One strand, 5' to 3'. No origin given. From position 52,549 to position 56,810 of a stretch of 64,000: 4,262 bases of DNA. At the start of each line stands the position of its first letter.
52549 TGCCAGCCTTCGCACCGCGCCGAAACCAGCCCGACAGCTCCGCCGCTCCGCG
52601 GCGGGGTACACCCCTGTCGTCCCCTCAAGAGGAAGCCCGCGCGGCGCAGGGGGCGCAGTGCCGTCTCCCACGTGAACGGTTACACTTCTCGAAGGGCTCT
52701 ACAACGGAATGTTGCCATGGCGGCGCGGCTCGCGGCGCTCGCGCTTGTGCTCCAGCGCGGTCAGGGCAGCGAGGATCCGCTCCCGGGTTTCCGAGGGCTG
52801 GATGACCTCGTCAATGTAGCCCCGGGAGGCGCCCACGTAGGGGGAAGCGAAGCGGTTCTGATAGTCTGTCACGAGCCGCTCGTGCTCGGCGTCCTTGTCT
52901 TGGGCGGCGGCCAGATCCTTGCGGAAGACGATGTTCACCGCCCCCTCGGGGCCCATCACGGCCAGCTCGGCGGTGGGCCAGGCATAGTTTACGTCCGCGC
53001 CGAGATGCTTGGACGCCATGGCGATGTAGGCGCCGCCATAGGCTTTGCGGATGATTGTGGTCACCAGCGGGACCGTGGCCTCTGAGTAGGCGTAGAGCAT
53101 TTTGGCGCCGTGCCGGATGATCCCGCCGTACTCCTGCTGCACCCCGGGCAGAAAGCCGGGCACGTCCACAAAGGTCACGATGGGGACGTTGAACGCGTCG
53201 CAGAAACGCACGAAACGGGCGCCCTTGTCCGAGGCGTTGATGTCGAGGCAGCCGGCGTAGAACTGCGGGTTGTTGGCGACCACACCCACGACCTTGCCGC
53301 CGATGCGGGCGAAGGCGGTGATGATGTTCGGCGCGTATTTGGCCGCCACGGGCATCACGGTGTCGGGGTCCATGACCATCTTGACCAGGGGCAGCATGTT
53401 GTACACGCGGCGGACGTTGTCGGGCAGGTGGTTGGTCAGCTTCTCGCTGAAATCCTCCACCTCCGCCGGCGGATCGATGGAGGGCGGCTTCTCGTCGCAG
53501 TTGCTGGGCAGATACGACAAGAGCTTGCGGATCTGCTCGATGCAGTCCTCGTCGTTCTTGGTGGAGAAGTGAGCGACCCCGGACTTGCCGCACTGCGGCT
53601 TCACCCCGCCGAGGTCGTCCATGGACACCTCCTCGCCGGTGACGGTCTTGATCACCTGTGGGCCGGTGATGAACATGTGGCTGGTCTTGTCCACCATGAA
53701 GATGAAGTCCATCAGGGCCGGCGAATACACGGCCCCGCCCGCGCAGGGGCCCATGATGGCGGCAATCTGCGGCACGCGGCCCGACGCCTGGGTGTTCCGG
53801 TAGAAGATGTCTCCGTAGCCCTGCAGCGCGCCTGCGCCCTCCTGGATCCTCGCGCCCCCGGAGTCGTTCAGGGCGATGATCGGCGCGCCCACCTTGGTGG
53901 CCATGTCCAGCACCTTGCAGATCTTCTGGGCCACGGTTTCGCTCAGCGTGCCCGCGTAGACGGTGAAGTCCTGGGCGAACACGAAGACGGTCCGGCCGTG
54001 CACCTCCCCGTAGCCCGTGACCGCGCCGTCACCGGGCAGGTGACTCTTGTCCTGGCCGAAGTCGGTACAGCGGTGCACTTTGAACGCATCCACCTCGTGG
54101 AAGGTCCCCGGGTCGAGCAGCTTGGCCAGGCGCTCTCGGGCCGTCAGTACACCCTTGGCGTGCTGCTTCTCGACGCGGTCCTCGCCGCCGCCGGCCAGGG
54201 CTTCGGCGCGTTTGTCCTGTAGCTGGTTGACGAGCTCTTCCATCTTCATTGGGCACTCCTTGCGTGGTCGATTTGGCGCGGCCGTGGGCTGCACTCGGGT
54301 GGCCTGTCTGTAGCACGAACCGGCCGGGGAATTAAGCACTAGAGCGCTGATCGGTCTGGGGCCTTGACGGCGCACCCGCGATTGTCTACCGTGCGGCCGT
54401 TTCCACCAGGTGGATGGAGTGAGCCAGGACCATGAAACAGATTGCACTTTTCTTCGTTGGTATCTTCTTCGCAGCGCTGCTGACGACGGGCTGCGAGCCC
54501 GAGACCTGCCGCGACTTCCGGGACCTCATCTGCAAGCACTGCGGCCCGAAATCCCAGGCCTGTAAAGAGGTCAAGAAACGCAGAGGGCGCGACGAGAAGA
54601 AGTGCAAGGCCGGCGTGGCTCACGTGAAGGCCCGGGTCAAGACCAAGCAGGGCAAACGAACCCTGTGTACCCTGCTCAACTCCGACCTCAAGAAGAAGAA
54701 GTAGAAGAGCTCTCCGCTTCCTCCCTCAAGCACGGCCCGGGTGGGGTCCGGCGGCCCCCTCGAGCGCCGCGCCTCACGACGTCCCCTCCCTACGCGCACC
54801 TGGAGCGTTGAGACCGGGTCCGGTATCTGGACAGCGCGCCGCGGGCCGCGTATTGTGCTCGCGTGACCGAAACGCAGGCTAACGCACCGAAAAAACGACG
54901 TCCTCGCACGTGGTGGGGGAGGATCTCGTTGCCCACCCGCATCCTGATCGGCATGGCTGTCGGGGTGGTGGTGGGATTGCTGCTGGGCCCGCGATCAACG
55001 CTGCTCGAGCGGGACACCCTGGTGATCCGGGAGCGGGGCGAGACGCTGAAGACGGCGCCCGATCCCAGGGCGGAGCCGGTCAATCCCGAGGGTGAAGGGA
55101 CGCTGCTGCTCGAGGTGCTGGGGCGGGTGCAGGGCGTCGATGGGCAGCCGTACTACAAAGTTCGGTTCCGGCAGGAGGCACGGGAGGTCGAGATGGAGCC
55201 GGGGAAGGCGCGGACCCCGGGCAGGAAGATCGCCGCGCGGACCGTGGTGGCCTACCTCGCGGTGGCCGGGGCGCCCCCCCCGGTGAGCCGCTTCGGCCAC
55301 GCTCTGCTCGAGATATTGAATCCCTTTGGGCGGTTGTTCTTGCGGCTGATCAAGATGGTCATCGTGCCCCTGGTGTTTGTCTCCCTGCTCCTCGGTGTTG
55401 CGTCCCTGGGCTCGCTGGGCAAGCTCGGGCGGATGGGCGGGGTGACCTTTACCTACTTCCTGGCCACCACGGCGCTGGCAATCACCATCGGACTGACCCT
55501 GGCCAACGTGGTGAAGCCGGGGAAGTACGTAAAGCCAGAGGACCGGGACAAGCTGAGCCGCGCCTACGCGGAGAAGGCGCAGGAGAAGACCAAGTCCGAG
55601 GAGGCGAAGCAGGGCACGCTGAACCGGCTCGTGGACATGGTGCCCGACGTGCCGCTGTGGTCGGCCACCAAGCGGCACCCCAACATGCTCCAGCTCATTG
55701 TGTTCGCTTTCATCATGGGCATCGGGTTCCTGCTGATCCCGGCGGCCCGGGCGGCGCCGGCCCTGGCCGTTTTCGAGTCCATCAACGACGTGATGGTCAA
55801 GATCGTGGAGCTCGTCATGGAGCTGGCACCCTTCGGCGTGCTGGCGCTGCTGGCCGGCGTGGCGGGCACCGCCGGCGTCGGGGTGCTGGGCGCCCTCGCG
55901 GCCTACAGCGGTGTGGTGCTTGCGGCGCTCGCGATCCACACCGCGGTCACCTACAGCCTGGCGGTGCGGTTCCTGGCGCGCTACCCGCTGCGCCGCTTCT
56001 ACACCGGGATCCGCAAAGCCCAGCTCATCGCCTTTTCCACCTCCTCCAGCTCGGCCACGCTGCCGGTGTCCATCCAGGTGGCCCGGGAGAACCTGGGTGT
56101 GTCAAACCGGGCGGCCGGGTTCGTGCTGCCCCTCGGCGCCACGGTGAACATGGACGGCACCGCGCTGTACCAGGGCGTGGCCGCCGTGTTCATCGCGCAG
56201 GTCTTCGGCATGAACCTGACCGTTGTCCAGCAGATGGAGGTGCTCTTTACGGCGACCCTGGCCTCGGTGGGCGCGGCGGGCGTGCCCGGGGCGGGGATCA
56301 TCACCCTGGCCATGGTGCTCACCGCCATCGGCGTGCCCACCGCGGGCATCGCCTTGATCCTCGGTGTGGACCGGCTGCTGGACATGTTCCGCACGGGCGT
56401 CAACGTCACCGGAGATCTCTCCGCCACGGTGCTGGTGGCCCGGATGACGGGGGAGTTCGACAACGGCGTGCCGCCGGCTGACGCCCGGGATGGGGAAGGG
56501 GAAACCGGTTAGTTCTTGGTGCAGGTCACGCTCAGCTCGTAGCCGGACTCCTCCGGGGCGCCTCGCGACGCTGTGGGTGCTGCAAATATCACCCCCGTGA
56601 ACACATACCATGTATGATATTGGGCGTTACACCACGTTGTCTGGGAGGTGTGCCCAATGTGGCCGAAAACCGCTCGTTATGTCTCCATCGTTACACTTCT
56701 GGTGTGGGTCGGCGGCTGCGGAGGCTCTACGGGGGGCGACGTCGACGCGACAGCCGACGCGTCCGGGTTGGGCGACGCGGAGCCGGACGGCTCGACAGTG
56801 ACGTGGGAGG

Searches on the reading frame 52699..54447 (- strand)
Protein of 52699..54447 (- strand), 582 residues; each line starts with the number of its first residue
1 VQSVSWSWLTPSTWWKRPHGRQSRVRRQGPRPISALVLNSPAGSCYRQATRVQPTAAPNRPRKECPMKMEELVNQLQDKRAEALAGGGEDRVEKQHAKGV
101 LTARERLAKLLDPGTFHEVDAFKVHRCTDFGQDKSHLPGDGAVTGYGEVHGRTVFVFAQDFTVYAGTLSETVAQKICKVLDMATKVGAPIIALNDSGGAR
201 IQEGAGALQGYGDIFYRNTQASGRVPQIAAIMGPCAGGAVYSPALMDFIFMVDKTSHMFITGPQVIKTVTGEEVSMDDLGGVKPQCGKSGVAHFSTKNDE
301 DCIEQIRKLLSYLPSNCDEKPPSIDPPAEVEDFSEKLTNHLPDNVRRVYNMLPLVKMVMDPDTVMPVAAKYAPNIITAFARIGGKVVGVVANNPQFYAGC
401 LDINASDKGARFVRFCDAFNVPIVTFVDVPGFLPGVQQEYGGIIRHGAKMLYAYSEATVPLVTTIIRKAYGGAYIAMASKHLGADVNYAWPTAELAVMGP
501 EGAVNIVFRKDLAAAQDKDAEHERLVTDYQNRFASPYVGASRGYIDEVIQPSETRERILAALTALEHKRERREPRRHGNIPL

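Call 12: search_protein_families(library=pfam, proteins=[window:52699-54447:-])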
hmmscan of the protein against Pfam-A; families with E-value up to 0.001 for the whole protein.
window:52699-54447:- (582 aa): 3 families
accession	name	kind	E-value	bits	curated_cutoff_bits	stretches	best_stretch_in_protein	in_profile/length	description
PF01039.27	Carboxyl_trans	-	3.7e-184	613.4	22.3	1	94-580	1-493/493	Carboxyl transferase domain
PF03255.19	ACCA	-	4.2e-15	56.1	23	1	408-514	135-237/310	Acetyl co-enzyme A carboxylase carboxyltransferase-like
PF06833.16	MdcE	-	0.00063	20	32.7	0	421-525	28-131/196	Malonate decarboxylase gamma subunit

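Call 14: find_homologous_proteins(query=window:52699-54447:-, max_evalue=1e-100)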
Query window:52699-54447:- (582 aa): 8000 proteins with E <= 1e-100 among 8000 candidates; the best 120 are listed.
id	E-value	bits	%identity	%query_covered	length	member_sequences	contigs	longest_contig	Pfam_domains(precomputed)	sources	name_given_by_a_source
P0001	0.0e+0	1032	85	89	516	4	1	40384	PF01039.28,PF03255.20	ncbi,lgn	-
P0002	0.0e+0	1028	86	89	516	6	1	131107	PF01039.28,PF03255.20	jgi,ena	-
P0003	2.8e-285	965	80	89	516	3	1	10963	PF01039.28,PF03255.20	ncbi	-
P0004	1.5e-276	937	77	90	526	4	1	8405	PF01039.28,PF03255.20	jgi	jgi:acetyl-CoA carboxylase carboxyltransferase component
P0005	6.1e-270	915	77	89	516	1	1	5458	PF01039.28,PF03255.20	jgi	-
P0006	1.2e-269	914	78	89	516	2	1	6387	PF01039.28,PF06833.17,PF03255.20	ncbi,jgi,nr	ncbi:MAG: carboxyl transferase domain-containing protein [Polyangia bacterium]|jgi:acetyl-CoA carbox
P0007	3.5e-266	902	77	89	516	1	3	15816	PF01039.28,PF06833.17,PF03255.20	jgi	jgi:acetyl-CoA carboxylase carboxyltransferase component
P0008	1.6e-236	804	86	69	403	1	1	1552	PF01039.28,PF03255.20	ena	-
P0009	2.3e-218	744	63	89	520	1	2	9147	PF01039.28,PF03255.20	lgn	-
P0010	3.7e-216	737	62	90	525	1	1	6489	PF01039.28,PF03255.20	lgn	-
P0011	8.9e-216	736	61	88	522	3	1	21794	PF01039.28,PF03255.20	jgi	jgi:propionyl-CoA carboxylase beta chain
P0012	4.9e-214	730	64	88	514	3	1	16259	PF01039.28,PF06833.17,PF03255.20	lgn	-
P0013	2.4e-213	728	63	88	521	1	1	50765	PF01039.28,PF03255.20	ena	-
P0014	2.5e-213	728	62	89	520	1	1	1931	PF01039.28,PF03255.20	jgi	jgi:propionyl-CoA carboxylase beta chain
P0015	3.1e-213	728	63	88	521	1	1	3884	PF01039.28,PF03255.20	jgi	jgi:propionyl-CoA carboxylase beta chain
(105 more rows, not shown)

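Call 15: find_encoding_contigs(protein=P0002, flank=10000, max_places=4)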
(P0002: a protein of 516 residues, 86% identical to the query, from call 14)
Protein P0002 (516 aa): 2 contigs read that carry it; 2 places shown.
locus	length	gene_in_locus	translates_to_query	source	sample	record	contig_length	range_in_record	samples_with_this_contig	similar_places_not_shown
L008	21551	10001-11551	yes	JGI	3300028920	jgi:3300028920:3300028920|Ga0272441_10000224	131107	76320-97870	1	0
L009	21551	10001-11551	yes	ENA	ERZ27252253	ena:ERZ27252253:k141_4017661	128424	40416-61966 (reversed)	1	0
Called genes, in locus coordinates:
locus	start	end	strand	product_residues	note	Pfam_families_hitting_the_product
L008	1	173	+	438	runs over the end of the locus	PF13650:Asp_protease_2 (faint), PF13432:TPR_16 (faint)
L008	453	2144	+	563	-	PF01170:UPF0020 (faint), PF02384:N6_Mtase, PF13649:Methyltransf_25 (faint), PF13847:Methyltransf_31 (weak), PF07669:Eco57I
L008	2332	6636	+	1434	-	PF01835:MG2, PF00207:A2M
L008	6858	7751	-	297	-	PF00089:Trypsin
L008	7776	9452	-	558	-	PF00375:SDF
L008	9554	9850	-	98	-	-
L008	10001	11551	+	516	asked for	PF01039:Carboxyl_trans, PF03255:ACCA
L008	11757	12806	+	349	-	-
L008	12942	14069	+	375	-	-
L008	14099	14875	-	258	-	PF13483:Lactamase_B_3, PF12706:Lactamase_B_2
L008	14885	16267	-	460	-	PF00150:Cellulase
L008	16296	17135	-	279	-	PF13350:Y_phosphatase3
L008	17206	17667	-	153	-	PF07238:PilZ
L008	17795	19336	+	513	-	PF00069:Pkinase, PF07714:PK_Tyr_Ser-Thr, PF06293:Kdo (weak)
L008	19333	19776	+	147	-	-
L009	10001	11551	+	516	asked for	PF01039:Carboxyl_trans, PF03255:ACCA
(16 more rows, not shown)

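Call 16: find_encoding_contigs(protein=P0001, flank=10000, max_places=4)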
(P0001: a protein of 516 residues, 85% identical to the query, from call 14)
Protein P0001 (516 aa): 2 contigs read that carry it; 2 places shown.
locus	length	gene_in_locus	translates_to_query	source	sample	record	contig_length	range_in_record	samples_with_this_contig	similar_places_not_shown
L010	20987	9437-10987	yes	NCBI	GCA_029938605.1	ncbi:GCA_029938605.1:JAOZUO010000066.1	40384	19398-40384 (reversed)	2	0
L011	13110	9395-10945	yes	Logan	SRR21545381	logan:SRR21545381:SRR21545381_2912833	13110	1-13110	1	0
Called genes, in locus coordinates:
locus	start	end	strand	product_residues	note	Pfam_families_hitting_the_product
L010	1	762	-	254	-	?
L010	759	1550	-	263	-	PF00005:ABC_tran, PF13304:AAA_21 (weak)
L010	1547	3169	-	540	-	PF00528:BPD_transp_1 (weak)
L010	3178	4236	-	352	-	PF01547:SBP_bac_1, PF13531:SBP_bac_11, PF13416:SBP_bac_8, PF13343:SBP_bac_6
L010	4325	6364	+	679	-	PF00069:Pkinase, PF07714:PK_Tyr_Ser-Thr, PF12697:Abhydrolase_6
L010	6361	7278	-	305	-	PF00089:Trypsin, PF13365:Trypsin_2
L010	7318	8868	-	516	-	PF00375:SDF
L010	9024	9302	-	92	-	-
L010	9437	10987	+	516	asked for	PF01039:Carboxyl_trans, PF03255:ACCA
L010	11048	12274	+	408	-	-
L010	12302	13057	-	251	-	PF13483:Lactamase_B_3, PF12706:Lactamase_B_2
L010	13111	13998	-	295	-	-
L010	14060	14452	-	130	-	PF07238:PilZ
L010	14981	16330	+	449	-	PF00069:Pkinase, PF07714:PK_Tyr_Ser-Thr, PF06293:Kdo (weak)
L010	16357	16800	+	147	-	-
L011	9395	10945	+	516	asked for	PF01039:Carboxyl_trans, PF03255:ACCA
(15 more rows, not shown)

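Call 23: find_encoding_contigs(protein=window:52699-54249:-, flank=10000, max_places=10)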
Protein window:52699-54249:- (516 aa): no gene with exactly this product is on record in the collection.

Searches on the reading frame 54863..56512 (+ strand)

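Call 12: search_protein_families(library=pfam, proteins=[window:54863-56512:+])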
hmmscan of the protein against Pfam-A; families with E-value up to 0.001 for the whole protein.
window:54863-56512:+ (549 aa): 1 family
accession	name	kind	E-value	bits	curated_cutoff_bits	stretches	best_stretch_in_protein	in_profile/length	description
PF00375.23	SDF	-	8.9e-120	400.7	27.9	1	144-528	18-387/387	Sodium:dicarboxylate symporter family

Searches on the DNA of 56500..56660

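Call 28: search_rna_families(source=window, start=56500, end=56660, threshold=evalue, max_evalue=10, show_alignments=3)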
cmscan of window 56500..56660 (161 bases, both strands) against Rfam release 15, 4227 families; matches with E-value up to 10: 3.
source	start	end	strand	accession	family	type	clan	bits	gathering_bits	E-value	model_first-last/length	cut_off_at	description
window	56500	56550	-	RF02087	Yar_3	Gene; lncRNA;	-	13.7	50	0.15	1-41/67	3'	Yellow-achaete intergenic RNA conserved region 3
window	56554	56573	+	RF00454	p27_CRE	Cis-reg;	-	13.6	42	2.5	31-50/59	no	p27 cis-regulatory element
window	56500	56572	+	RF02472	Gl_RNase_MRP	Gene; ribozyme;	-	8.8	60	5.4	119-189/189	5'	Giardia RNase MRP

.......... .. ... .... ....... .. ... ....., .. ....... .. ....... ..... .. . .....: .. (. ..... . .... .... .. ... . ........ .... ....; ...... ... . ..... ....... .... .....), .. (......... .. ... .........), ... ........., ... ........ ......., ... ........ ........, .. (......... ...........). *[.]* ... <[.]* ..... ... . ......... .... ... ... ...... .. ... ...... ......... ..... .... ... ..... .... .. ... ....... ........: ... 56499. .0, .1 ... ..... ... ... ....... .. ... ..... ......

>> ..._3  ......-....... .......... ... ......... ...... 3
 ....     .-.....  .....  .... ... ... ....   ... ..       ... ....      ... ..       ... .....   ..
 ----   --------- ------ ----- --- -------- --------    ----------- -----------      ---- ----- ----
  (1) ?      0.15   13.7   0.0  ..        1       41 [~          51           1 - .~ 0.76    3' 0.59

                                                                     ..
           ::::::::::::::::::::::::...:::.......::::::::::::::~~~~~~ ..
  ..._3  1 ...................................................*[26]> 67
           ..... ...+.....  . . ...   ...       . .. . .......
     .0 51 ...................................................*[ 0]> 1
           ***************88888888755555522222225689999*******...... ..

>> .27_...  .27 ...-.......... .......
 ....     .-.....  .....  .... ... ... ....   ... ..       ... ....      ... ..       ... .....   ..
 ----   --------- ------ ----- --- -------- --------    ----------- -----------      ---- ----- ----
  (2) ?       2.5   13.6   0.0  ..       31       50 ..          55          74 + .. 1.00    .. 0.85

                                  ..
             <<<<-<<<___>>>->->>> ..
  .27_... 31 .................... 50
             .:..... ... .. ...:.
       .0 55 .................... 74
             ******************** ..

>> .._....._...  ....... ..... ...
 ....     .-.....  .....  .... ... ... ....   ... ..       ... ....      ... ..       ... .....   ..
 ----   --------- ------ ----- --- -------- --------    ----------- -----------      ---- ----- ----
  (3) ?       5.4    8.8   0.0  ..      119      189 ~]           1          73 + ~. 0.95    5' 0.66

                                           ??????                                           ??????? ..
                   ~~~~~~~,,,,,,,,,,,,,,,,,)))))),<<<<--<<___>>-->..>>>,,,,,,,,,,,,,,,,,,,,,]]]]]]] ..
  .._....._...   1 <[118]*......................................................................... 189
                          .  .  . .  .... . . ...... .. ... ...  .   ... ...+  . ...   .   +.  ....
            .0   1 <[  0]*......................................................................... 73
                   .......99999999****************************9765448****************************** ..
